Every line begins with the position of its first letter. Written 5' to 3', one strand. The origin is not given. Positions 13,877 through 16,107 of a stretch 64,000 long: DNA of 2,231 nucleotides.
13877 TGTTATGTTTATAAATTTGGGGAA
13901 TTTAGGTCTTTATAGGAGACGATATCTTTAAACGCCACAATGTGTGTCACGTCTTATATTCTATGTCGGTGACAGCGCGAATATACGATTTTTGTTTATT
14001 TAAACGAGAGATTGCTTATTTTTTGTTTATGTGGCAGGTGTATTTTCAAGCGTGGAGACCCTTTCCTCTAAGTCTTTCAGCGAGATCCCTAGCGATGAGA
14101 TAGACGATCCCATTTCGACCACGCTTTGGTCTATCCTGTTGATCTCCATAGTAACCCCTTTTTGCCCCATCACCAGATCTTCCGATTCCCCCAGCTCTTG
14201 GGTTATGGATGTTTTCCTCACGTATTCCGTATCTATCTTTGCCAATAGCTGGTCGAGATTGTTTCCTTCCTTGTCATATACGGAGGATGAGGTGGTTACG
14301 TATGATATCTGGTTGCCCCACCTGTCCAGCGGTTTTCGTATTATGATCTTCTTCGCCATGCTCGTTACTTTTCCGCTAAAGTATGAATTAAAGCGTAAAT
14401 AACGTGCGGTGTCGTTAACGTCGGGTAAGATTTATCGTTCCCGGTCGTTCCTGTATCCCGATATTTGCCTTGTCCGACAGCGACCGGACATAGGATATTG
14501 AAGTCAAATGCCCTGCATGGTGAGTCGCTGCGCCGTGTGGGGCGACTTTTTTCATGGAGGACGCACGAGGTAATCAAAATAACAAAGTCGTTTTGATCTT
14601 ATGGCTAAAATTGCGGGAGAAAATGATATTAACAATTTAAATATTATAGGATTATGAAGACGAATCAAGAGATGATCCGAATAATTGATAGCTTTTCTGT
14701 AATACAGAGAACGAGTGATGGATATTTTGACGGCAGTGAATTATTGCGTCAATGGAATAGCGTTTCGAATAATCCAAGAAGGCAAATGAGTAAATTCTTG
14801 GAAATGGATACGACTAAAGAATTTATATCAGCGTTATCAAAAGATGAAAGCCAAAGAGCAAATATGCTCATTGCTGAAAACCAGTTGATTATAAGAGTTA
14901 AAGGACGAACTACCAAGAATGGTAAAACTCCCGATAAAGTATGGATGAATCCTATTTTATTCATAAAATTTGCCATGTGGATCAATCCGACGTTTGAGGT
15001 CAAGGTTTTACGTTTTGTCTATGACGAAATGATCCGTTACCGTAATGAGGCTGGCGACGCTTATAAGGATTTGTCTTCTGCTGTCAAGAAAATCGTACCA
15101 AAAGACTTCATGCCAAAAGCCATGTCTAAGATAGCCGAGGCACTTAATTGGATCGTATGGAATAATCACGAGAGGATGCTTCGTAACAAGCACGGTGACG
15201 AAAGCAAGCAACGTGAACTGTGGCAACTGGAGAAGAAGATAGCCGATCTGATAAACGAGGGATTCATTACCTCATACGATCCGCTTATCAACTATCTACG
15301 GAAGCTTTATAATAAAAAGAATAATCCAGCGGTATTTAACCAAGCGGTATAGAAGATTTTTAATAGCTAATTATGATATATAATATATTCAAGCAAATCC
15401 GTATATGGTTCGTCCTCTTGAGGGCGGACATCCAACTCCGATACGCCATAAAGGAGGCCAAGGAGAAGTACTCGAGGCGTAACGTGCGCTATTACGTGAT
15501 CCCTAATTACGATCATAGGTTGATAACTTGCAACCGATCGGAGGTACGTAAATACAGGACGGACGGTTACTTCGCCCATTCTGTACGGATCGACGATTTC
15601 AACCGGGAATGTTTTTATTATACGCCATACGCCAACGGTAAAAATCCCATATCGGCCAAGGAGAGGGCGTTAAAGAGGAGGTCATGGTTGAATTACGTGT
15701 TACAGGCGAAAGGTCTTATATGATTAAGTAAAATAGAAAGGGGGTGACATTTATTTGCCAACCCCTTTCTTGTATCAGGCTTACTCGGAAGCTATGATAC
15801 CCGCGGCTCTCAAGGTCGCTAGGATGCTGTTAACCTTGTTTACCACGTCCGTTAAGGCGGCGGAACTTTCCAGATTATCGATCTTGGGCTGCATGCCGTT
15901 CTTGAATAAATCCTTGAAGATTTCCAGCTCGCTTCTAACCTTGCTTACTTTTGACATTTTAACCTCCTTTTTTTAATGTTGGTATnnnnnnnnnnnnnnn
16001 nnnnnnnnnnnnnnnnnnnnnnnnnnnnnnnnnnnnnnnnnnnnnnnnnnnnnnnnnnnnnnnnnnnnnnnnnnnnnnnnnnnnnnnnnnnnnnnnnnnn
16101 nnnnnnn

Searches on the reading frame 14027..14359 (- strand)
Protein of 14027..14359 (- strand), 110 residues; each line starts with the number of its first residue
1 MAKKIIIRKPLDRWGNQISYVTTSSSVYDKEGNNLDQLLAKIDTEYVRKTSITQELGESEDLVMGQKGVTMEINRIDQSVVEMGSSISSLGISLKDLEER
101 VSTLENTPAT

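Call 12: search_protein_families(library=phrogs, proteins=[window:14027-14359:-], max_evalue=0.01)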
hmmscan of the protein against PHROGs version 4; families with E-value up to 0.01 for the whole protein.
window:14027-14359:- (110 aa): 1 family
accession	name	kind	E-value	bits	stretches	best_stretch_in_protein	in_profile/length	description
phrog_6029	-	unknown function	0.0043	17.9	1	73-106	8-41/45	-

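Call 17: find_related_loci(query=window:14027-14359:-, collection=viral_contigs, flank=4000)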
Query window:14027-14359:- (110 aa) in viral_contigs; peptide patterns used: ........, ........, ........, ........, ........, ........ (x = any residue, [..] = any of these).
41 stretches matched a pattern; 21 encode a relative of the query (tblastn E <= 1e-3); 21 distinct loci.
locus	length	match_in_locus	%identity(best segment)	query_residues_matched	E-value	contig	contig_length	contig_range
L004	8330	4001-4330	100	1-110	3e-70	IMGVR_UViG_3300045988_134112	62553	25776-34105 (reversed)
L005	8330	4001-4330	99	1-110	5e-70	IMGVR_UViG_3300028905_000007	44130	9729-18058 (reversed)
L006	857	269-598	99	1-110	7e-76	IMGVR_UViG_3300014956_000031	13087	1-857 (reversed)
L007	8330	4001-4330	99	1-110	5e-70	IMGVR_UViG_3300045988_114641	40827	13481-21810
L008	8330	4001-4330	99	1-110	5e-70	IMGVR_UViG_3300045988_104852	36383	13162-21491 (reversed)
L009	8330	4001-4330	99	1-110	5e-70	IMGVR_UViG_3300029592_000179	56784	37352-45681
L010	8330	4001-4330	99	1-110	5e-70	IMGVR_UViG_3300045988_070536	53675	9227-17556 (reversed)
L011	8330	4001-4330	99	1-110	5e-70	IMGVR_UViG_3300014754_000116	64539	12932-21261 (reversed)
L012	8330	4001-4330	99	1-110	5e-70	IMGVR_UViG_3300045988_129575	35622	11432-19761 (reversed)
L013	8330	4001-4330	98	1-110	3e-69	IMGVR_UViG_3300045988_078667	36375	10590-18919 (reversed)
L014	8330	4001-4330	98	1-110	3e-69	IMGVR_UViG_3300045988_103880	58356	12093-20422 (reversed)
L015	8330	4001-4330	98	1-110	7e-69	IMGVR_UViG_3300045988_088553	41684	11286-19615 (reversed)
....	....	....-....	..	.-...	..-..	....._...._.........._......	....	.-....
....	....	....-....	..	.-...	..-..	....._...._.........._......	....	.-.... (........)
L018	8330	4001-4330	98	1-110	7e-69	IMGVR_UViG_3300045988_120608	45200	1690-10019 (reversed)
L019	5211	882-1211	98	1-110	7e-69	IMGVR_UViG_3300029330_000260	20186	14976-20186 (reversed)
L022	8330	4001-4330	98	1-110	7e-69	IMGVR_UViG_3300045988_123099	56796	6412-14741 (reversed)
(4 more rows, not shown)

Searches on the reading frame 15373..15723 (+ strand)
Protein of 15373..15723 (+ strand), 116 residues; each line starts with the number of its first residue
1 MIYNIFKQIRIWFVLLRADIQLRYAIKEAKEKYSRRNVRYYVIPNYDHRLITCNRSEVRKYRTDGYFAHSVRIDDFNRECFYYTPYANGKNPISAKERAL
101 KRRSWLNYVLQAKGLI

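Call 12: search_protein_families(library=phrogs, proteins=[window:15373-15723:+], max_evalue=0.01)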
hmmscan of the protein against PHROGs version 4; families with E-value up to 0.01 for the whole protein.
window:15373-15723:+ (116 aa): 1 family
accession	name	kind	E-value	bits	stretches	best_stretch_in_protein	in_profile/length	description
phrog_22658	-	unknown function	4.5e-19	69.8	1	13-109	4-102/117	-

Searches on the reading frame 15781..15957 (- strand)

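Call 12: search_protein_families(library=phrogs, proteins=[window:15781-15957:-], max_evalue=0.01)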
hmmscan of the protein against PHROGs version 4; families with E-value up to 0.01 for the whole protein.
window:15781-15957:- (58 aa): 3 families
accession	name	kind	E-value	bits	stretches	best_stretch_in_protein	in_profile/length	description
phrog_12102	-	unknown function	0.00022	22.5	1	31-58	47-74/74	-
phrog_14251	-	unknown function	0.00027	20.6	1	20-51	497-528/539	-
phrog_1954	-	head and packaging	0.0016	19.6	1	31-57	173-199/199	virion structural protein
